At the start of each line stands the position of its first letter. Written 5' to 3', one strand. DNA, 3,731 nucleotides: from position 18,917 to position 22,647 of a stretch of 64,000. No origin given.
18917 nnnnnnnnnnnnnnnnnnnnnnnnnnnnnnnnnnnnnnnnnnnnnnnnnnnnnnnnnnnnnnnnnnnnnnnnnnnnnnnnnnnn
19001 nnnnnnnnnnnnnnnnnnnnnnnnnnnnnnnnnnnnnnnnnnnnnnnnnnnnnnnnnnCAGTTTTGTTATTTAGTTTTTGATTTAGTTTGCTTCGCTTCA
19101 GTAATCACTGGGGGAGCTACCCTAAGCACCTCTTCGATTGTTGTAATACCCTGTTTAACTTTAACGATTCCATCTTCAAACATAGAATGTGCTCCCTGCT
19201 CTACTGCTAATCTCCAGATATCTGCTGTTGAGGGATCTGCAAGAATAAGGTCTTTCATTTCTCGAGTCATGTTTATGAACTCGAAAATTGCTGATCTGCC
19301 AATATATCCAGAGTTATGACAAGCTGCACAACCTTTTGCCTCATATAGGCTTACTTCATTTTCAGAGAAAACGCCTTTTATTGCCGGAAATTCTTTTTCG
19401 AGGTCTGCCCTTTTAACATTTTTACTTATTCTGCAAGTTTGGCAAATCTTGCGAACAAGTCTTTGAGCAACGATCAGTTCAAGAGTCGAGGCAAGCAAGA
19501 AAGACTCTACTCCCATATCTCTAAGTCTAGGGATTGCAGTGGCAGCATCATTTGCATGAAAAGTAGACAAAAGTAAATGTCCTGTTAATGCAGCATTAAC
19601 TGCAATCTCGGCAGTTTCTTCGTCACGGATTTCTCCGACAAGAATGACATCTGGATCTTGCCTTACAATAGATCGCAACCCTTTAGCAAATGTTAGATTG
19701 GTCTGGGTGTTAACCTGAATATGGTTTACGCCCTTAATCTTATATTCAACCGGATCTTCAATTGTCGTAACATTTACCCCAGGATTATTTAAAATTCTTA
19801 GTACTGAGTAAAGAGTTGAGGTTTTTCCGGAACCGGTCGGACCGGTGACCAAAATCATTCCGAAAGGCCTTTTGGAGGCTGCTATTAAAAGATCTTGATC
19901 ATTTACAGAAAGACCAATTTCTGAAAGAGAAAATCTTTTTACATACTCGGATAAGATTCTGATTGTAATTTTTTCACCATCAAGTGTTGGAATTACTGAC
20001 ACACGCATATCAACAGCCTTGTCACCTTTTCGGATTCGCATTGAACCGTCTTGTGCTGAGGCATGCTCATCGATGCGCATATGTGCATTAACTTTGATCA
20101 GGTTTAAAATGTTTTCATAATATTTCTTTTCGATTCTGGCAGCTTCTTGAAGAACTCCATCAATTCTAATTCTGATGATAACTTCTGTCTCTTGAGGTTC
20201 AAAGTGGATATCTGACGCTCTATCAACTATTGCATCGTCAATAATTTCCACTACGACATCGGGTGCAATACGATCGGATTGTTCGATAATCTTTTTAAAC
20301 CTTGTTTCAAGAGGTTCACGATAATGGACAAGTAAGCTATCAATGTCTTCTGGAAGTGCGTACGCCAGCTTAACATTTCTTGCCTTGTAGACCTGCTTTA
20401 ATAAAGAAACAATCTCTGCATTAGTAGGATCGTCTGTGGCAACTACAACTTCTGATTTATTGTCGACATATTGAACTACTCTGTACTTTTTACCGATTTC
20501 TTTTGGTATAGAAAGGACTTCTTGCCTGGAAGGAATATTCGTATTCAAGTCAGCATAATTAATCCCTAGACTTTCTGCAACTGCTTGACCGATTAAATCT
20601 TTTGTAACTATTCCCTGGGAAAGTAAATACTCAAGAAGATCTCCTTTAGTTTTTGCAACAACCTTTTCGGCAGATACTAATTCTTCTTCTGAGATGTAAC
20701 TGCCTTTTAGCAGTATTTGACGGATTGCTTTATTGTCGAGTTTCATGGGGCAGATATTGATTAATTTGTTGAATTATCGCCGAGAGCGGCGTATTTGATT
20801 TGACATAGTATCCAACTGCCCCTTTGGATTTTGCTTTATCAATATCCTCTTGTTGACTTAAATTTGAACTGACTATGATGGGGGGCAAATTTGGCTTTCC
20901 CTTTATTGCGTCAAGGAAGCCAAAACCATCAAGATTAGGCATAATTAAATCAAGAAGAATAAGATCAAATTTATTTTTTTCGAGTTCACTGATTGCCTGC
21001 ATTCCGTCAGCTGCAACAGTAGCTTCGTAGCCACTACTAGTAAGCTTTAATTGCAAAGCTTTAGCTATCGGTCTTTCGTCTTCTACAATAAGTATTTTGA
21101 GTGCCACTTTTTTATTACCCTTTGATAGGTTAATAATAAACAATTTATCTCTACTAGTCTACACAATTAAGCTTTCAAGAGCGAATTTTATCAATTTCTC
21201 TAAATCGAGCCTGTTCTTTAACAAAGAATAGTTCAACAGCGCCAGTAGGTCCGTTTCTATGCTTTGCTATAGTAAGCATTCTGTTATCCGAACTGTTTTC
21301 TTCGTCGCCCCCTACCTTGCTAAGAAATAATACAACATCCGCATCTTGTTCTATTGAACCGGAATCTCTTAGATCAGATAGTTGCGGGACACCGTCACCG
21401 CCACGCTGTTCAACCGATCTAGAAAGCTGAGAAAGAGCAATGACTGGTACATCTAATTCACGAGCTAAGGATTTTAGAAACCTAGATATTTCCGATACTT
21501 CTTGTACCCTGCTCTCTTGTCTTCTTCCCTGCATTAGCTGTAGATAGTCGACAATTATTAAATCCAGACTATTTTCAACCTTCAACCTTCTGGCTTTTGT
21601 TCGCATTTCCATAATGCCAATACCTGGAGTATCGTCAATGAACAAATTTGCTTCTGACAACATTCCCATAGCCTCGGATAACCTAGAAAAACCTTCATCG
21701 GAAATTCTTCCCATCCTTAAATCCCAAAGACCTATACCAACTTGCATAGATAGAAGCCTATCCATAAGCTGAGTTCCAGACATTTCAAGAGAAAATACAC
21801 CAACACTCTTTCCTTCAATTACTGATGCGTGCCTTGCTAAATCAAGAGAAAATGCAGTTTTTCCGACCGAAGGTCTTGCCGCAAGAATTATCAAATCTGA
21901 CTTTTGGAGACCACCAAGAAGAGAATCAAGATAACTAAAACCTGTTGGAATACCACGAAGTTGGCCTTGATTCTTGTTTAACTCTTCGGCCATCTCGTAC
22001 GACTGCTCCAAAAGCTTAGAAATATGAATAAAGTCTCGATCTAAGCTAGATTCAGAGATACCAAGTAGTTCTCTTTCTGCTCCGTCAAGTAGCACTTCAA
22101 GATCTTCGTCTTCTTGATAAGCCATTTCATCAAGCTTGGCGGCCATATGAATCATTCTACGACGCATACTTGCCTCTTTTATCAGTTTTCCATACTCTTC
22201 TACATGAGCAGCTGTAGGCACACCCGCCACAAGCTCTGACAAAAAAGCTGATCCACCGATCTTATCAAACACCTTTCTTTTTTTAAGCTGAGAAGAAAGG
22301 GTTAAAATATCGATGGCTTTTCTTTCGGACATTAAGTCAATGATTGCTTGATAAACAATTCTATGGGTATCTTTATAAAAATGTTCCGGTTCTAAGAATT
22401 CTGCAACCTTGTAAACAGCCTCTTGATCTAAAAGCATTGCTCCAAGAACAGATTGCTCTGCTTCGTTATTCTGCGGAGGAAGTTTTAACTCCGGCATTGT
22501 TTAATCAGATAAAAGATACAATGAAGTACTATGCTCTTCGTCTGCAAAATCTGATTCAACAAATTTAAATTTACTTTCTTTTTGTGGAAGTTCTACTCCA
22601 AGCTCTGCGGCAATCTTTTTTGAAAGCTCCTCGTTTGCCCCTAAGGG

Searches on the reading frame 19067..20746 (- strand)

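Call 3: search_protein_families(library=pfam, proteins=[window:19067-20746:-], max_evalue=1)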
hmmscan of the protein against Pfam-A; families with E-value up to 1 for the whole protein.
window:19067-20746:- (559 aa): 17 families
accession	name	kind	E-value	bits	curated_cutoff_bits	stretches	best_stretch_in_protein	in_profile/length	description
PF00437.27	T2SSE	-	6.7e-120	400.6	24.9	1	160-542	7-370/370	Type II/IV secretion system protein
PF05157.20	MshEN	-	6.4e-10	39.3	23.1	1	60-144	1-85/90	MshEN domain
PF13191.12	AAA_16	-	9.2e-05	23.4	32.6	1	289-382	19-103/167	AAA ATPase domain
PF13401.12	AAA_22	-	0.00097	19.9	27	1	296-336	6-46/130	AAA domain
PF25199.1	nSTAND_NTPase5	-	0.0052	17.1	34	1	290-349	36-96/145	Novel STAND NTPase 5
PF13086.12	AAA_11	-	0.0094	16.2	27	1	294-374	18-93/257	AAA domain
PF03266.21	NTPase_1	-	0.015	15.6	23.9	1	298-327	2-31/168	NTPase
PF13476.12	AAA_23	-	0.023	15.8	27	1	296-321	20-45/201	AAA domain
PF12775.13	AAA_7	-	0.027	14.4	25.8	1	298-328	36-66/181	P-loop containing dynein motor region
PF13555.12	AAA_29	-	0.038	14.2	27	1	296-319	23-46/61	P-loop containing region of AAA domain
PF00004.35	AAA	-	0.045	14.6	21.2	1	298-330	1-30/131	ATPase family associated with various cellular activities (AAA)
PF20720.3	nSTAND3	-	0.046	13.9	27.2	1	296-335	18-57/155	Novel STAND NTPase 3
PF13245.12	AAA_19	-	0.059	14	25.1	1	296-323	12-39/134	AAA domain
PF13604.12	AAA_30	-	0.061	13.5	27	1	290-327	13-50/191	AAA domain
PF02492.25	cobW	-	0.091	12.8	20.7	1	298-329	3-33/180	CobW/HypB/UreG, nucleotide-binding domain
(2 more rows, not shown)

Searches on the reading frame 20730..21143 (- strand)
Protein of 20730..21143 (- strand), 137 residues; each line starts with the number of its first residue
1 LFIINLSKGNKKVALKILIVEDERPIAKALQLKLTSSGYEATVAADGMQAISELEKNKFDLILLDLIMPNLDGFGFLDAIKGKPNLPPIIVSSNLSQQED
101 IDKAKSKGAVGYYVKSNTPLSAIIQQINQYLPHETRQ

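Call 7: search_protein_families(library=pfam, proteins=[window:20730-21143:-], max_evalue=0.001)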
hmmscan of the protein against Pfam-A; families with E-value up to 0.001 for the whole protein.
window:20730-21143:- (137 aa): 1 family
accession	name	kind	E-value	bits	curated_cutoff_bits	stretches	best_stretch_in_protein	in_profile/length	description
PF00072.30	Response_reg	-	1.3e-22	80.5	30.2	1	17-118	1-102/111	Response regulator receiver domain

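Call 8: search_protein_families(library=ncbifam, proteins=[window:20730-21143:-], max_evalue=0.1)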
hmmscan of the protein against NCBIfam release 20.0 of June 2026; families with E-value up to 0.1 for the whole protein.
window:20730-21143:- (137 aa): 101 families (the best 25 are shown)
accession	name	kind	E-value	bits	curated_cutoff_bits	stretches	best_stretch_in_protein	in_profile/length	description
NF033120.0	vanR_FM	exception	4e-18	65.9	460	1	15-128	4-115/231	vancomycin resistance response regulator transcription factor, VanR-F/VanR-M family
NF041733.1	resp_reg_CseB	equivalog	1.2e-17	64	350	1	16-116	2-101/228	two-component system response regulator CseB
NF045944.1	ResRegRpaBCyano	equivalog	1.8e-17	63.5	330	1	18-122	1-106/229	response regulator transcription factor RpaB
NF040534.1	resp_reg_YycF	equivalog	2.7e-17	62.8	340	1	16-104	2-87/231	response regulator YycF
NF007135.0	PRK09581.1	equivalog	4.7e-16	58.6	474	1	16-115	4-105/457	PleD family two-component system response regulator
NF007969.0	PRK10693.1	equivalog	4.9e-16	58.7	329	1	14-127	7-120/337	two-component system response regulator RssB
NF033117.2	vanR_ACDEGLN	exception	8.5e-16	58.2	350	1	17-124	1-107/226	VanR-ABDEGLN family response regulator transcription factor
NF040689.1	MtrAB_MtrA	equivalog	1.7e-15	57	300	1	17-119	1-102/219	MtrAB system response regulator MtrA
NF051850.1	RespRegRprY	equivalog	1.7e-14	53.8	370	1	15-116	5-106/234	response regulator transcription factor RprY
NF008099.0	PRK10841.1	equivalog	2.1e-14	52.3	920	1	11-92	821-903/949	two-component system sensor histidine kinase RcsC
NF053854.1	RespRegPhoBBctds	equivalog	7.4e-14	51.6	270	1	17-115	1-100/225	two-component system response regulator PhoB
TIGR02875.1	spore_0_A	equivalog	7.9e-14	51.5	200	1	15-130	3-121/262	sporulation transcription factor Spo0A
NF000403.1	vanR-C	exception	8.3e-14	51.7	480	1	14-125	2-112/231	vancomycin resistance response regulator transcription factor VanR-C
NF045717.1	DVU0259_DivK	exception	1.4e-13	51.1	160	1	15-104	3-95/117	DVU0259 family response regulator domain-containing protein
NF011695.0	PRK15115.1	equivalog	1.8e-13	50.1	763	1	13-116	5-108/445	two-component system response regulator GlrR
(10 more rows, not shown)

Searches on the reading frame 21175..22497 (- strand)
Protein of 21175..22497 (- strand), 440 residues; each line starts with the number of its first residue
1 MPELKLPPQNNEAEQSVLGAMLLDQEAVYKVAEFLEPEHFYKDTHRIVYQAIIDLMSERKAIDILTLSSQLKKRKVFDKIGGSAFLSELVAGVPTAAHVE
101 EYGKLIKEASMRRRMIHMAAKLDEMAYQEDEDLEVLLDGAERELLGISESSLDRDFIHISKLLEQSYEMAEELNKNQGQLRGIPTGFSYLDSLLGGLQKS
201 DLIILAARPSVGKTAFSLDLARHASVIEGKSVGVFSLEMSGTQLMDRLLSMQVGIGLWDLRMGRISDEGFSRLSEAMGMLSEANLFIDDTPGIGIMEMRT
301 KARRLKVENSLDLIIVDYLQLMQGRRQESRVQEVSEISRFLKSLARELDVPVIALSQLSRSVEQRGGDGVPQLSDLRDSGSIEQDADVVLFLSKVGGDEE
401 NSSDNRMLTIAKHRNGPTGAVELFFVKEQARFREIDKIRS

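Call 7: search_protein_families(library=pfam, proteins=[window:21175-22497:-], max_evalue=0.001)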
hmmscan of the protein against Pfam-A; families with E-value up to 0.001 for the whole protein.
window:21175-22497:- (440 aa): 4 families
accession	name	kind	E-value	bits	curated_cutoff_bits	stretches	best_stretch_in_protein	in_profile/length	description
PF03796.21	DnaB_C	-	7.5e-97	324.1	27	1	182-433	1-254/255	DnaB-like helicase C terminal domain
PF00772.26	DnaB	-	3.2e-34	117.5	23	1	7-108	2-103/103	DnaB-like helicase N terminal domain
PF13481.12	AAA_25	-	2.4e-12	47.4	27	1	181-358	13-190/195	AAA domain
PF06745.19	ATPase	-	0.00032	20.6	26.6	0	183-372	1-178/231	KaiC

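Call 8: search_protein_families(library=ncbifam, proteins=[window:21175-22497:-], max_evalue=0.1)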
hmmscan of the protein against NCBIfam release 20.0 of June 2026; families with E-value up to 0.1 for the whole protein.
window:21175-22497:- (440 aa): 24 families
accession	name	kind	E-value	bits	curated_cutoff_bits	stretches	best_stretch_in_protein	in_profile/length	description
TIGR00665.1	DnaB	equivalog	5.9e-155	516.3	385.25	1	6-435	1-433/435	replicative DNA helicase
NF004384.0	PRK05748.1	equivalog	1.5e-151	505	525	1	3-438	6-445/452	replicative DNA helicase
NF005852.0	PRK07773.1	equivalog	9.6e-147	490.7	780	2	5-381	22-398/886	replicative DNA helicase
NF004109.0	PRK05595.1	equivalog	2.8e-139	464.6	737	1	4-439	5-442/444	replicative DNA helicase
NF006606.0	PRK09165.1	equivalog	6.3e-128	427.5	540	2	4-392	18-425/497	replicative DNA helicase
TIGR03600.1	phage_DnaB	exception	1.1e-120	403.6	498.65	1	12-425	3-421/421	phage replicative helicase, DnaB family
NF040583.1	dnaB_SPI-7_type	exception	2e-111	373.1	655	1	9-434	3-433/434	SPI-7-type island replicative DNA helicase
NF005424.0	PRK07004.1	equivalog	2.7e-111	372.4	834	1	3-434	11-450/460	replicative DNA helicase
NF006443.0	PRK08760.1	equivalog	3.4e-110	368.6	741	1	3-435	29-467/476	replicative DNA helicase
NF006306.0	PRK08506.1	equivalog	8.6e-106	354.4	596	2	11-393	7-385/472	replicative DNA helicase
NF005369.0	PRK06904.1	equivalog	6.5e-104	348.3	809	1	5-437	23-466/474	replicative DNA helicase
NF006458.0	PRK08840.1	equivalog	3.1e-101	339.4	884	1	4-433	17-454/464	replicative DNA helicase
NF005945.0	PRK08006.1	equivalog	6.7e-101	338.4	898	1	3-433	23-461/471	replicative DNA helicase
NF004967.0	PRK06321.1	equivalog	8.5e-97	325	751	1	3-436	12-466/472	replicative DNA helicase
NF005240.0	PRK06749.1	subfamily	1e-86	291.4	686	1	9-435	4-427/428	replicative DNA helicase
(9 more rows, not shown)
